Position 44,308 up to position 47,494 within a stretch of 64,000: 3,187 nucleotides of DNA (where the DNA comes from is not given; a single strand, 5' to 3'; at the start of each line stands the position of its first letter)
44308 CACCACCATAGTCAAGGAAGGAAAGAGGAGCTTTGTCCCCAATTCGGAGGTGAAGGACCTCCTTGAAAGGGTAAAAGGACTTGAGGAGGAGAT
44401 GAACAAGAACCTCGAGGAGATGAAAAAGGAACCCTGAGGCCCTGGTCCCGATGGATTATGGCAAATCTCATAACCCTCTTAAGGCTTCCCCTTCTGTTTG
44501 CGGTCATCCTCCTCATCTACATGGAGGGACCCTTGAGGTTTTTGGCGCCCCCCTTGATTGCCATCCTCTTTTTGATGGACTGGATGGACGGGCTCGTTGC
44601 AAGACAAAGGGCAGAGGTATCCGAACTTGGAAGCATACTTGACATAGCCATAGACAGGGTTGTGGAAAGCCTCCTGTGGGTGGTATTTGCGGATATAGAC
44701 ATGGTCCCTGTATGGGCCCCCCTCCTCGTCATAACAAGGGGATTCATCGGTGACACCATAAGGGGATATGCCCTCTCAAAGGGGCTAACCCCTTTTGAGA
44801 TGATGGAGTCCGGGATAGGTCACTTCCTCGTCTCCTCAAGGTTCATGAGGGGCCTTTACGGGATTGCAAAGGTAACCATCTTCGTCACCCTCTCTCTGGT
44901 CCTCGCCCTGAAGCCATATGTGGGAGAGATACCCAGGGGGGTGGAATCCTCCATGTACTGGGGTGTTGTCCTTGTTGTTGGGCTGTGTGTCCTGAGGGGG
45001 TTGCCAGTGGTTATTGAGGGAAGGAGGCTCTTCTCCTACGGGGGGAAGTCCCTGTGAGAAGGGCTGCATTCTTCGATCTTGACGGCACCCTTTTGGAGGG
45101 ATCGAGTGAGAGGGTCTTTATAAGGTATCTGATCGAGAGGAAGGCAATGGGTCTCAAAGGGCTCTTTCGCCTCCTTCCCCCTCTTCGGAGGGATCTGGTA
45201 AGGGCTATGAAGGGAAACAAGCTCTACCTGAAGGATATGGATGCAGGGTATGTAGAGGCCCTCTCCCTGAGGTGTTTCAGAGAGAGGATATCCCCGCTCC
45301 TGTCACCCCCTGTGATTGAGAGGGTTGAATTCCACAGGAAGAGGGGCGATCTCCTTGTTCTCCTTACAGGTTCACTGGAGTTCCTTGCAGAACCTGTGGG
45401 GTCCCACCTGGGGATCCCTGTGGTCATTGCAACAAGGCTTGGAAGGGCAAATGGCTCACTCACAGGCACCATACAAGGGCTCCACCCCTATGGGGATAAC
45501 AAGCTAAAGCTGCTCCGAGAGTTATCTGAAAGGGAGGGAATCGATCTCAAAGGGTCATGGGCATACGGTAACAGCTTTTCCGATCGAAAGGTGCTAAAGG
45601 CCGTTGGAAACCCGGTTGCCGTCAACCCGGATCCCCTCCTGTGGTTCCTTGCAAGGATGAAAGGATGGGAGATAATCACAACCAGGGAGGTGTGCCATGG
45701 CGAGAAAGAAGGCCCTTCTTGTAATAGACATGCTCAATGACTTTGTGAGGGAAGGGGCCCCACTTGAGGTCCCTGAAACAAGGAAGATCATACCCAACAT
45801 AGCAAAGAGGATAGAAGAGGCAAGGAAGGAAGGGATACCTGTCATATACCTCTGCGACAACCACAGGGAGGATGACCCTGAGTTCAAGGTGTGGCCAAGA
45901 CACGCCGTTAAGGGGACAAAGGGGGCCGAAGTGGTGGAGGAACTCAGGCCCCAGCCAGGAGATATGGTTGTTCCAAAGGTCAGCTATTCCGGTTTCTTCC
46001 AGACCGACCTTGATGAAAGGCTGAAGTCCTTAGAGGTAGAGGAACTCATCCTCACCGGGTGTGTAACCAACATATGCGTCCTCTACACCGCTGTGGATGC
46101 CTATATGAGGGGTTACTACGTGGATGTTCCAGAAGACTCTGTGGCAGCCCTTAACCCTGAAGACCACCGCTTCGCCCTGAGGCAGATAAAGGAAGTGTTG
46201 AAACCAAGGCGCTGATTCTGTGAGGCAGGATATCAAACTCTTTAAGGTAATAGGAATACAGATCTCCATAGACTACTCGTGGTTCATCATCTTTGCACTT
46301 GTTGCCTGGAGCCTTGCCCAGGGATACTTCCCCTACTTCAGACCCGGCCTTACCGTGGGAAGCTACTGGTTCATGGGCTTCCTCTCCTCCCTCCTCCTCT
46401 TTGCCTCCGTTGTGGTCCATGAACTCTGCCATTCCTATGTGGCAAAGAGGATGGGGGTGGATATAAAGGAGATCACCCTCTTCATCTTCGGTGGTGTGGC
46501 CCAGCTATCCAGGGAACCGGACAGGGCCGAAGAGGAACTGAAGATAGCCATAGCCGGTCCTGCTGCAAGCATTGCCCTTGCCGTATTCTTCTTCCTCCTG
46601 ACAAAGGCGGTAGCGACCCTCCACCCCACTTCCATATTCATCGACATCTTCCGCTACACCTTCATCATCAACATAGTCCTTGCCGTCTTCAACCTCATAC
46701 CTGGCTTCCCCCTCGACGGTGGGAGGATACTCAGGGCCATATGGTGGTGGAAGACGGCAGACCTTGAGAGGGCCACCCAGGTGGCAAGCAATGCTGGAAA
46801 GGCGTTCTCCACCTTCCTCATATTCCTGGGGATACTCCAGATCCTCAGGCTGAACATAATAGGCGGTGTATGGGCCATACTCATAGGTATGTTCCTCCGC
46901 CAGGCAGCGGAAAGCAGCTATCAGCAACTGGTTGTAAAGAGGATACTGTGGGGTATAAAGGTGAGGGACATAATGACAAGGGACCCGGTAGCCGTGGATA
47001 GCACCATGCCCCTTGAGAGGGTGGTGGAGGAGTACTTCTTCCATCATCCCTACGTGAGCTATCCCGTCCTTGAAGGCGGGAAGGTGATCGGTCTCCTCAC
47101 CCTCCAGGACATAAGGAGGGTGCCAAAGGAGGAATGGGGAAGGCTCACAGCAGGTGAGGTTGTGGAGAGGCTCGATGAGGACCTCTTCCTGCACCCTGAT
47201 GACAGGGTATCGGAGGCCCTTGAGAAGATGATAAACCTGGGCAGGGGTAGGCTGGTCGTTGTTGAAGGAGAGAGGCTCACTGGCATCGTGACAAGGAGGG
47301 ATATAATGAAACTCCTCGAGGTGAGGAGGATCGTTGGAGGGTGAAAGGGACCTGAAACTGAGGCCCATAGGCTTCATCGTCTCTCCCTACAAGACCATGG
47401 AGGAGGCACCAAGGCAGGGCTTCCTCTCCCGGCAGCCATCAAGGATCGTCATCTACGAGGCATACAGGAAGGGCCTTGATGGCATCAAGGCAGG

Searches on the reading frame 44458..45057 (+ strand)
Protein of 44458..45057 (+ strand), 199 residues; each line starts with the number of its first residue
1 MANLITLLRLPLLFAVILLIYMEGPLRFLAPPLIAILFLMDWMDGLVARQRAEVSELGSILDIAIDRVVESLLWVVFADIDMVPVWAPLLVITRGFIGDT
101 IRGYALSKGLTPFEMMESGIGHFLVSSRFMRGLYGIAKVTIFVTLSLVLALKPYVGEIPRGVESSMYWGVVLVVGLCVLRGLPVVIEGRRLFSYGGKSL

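Call 51: search_protein_families(library=ncbifam, proteins=[window:44458-45057:+], max_evalue=0.00001)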
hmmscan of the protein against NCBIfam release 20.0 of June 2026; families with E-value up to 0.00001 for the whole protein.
window:44458-45057:+ (199 aa): 4 families
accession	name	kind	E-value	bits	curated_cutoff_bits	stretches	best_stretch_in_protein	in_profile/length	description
TIGR00560.1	pgsA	equivalog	3.8e-14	53.6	109.1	1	2-109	4-115/183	CDP-diacylglycerol--glycerol-3-phosphate 3-phosphatidyltransferase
NF040950.1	archin_ph_syn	equivalog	1.3e-11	44.7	180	1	2-96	26-121/191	archaetidylinositol phosphate synthase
NF045883.1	PIPSynth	equivalog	2.5e-08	33.8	170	1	3-74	26-96/197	phosphatidylinositol phosphate synthase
NF053678.1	ClpnSynClsA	equivalog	1.1e-07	32.2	240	1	3-97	7-100/180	cardiolipin synthase ClsA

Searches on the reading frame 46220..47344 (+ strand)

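Call 51: search_protein_families(library=ncbifam, proteins=[window:46220-47344:+], max_evalue=0.00001)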
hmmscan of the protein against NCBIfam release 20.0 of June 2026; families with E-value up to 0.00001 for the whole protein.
window:46220-47344:+ (374 aa): 2 families
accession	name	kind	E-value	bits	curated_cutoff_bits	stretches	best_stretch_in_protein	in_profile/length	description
NF041552.1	TF_PrdR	equivalog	7.3e-07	27.9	795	1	246-365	6-124/577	sigma-54 dependent transcriptional regulator PrdR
NF053603.1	HhpR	exception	2.6e-06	26.9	520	1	246-364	1-115/282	CBS domain-containing high hydrostatic pressure regulator HhpR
